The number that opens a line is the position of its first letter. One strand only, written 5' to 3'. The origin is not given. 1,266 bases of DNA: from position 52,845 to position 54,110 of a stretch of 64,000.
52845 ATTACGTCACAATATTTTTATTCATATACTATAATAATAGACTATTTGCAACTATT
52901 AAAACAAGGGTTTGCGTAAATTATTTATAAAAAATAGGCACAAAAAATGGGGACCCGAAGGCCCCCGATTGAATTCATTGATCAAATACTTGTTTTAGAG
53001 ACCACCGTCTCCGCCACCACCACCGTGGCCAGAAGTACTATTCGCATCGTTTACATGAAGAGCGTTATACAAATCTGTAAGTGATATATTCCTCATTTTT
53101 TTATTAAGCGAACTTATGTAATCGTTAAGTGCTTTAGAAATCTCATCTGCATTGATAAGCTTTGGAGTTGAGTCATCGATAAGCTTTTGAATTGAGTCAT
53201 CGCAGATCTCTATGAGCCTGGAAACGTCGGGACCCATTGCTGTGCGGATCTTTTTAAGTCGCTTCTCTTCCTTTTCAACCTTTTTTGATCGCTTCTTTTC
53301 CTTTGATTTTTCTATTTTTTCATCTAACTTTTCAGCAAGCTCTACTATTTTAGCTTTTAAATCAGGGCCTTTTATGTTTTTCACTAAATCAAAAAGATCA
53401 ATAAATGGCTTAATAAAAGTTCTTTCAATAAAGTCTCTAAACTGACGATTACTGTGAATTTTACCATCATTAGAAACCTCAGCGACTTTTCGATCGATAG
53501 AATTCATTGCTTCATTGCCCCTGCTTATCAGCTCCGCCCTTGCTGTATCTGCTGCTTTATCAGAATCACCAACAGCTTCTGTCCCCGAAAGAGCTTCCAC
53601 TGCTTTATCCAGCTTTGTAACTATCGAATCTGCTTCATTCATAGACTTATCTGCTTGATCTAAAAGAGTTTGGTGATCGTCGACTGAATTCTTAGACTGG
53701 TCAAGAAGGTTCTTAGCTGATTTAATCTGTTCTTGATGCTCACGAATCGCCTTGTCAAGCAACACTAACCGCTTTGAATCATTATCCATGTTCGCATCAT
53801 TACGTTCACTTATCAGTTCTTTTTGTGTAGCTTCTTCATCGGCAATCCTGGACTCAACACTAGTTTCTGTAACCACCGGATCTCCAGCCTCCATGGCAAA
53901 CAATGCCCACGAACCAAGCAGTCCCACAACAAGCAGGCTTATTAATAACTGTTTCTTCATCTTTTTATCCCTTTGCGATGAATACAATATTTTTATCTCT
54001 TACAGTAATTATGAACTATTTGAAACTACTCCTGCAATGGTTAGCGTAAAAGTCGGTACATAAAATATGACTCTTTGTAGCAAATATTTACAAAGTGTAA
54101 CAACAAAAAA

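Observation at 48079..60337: Tandem array of seven secreted coiled-coil paralogs with an almost invariant leader and hypervariable bodies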

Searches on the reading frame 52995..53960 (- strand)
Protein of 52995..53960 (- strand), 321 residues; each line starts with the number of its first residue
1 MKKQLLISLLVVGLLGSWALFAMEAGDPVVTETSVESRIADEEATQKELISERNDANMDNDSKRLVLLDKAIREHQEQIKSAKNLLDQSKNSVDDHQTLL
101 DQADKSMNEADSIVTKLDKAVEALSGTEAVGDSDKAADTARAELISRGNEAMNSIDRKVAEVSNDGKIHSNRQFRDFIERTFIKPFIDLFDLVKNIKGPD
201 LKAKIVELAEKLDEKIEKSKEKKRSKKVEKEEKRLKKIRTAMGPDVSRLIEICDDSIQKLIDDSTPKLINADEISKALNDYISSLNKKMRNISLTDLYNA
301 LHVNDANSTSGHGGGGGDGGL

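Call 6: search_protein_families(library=pfam, proteins=[window:52995-53960:-], max_evalue=1)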
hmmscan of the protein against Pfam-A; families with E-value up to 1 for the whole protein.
window:52995-53960:- (321 aa): 6 families
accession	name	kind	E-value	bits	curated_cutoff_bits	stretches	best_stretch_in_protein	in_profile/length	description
PF09762.14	CCDC93_CC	-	0.023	14.2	30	1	58-142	124-208/429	CCDC93 coiled-coil domain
PF16213.11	DCB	-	0.044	14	25.6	1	204-286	27-108/177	Mon2/Sec7/BIG1-like, dimerisation and cyclophilin-binding domain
PF00755.25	Carn_acyltransf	-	0.075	12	22.3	1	205-277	314-386/574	Choline/Carnitine o-acyltransferase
PF02601.20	Exonuc_VII_L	-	0.085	12.8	35.9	1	45-163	151-270/315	Exonuclease VII, large subunit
PF05478.16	Prominin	-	0.2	10.1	34.3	1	191-279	613-701/799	Prominin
PF19795.4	DUF6279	-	0.75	10.1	27.7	1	163-260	49-142/195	Family of unknown function (DUF6279)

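Call 7: search_protein_families(library=ncbifam, proteins=[window:52995-53960:-], max_evalue=1)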
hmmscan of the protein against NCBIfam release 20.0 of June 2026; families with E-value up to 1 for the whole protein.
window:52995-53960:- (321 aa): 5 families
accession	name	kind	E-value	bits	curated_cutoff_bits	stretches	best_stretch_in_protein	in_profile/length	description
TIGR04527.1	mycoplas_twoTM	subfamily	0.0094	15.7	125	1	10-168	19-179/248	MG_279/MG_280 family protein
NF047368.1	collar_FlbB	equivalog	0.012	15.4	110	1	46-115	43-119/193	periplasmic-type flagellar collar protein FlbB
NF001300.0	PRK00247.1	equivalog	0.049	12.8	375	1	18-108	320-409/429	membrane protein insertase YidC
NF049924.1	PTSGlctlSorbSrlE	equivalog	0.56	9.1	400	1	210-264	131-189/330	PTS glucitol/sorbitol transporter subunit IIB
NF045780.1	TrlF_fam_ATP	equivalog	0.67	8.5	350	1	37-294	408-715/944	TrlF family AAA-like ATPase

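Call 11: list_cluster_members(proteins=[P0001, window:52995-53960:-, window:56512-57591:-, window:59420-60304:-, window:58199-59266:-, window:57755-58180:-])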
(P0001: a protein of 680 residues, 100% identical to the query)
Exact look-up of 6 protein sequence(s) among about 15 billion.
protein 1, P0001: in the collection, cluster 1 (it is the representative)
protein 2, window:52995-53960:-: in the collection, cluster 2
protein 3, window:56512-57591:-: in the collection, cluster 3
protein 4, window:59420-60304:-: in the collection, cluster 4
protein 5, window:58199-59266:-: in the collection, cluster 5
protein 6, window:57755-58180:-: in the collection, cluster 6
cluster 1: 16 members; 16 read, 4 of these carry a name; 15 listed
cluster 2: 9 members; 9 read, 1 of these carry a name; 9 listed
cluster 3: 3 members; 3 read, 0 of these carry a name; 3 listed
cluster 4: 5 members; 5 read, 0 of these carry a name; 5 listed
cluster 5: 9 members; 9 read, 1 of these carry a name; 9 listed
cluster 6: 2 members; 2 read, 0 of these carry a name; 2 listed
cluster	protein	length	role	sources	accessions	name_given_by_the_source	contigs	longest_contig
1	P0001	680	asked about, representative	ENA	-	-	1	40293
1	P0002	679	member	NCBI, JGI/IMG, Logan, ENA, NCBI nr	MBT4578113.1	hypothetical protein HOB95_03545 [bacterium] | hypothetical protein [bacterium]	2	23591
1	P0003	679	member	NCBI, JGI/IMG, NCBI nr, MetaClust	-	-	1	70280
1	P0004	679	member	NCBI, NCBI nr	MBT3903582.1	hypothetical protein HOF26_02035 [bacterium] | hypothetical protein [bacterium]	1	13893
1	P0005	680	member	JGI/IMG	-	hypothetical protein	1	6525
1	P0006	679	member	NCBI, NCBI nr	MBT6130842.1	hypothetical protein HOH54_01055 [bacterium] | hypothetical protein [bacterium]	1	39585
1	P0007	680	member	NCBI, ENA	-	-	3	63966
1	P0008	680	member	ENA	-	-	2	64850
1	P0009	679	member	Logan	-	-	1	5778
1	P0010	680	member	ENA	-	-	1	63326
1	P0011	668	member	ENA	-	-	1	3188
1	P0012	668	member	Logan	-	-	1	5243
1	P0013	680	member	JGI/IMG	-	-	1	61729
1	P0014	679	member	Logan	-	-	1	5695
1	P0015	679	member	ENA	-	-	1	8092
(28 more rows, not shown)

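Call 88: search_protein_families(library=phrogs, proteins=[window:52995-53960:-], max_evalue=0.01)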
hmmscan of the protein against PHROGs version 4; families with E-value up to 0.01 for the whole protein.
window:52995-53960:- (321 aa): 3 families
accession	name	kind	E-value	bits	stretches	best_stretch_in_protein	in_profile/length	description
phrog_788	-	tail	0.00045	21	1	68-138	151-222/297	tail protein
phrog_167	-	tail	0.0024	16.6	1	43-292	80-261/1555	tail length tape measure protein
phrog_9457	-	unknown function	0.006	18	0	143-216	30-101/107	-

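Call 89: search_protein_families(library=padloc, proteins=[window:52995-53960:-], max_evalue=0.01)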
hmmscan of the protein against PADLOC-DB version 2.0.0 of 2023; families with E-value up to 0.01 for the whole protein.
window:52995-53960:- (321 aa): 2 families
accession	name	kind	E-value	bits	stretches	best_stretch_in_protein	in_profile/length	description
PDLC03865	LmuB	-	0.0019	14.4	1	43-292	550-802/1007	-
PDLC00647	ZorA3|ZorA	-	0.0088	12.5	0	52-245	364-536/780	MotA/ExbB/TolQ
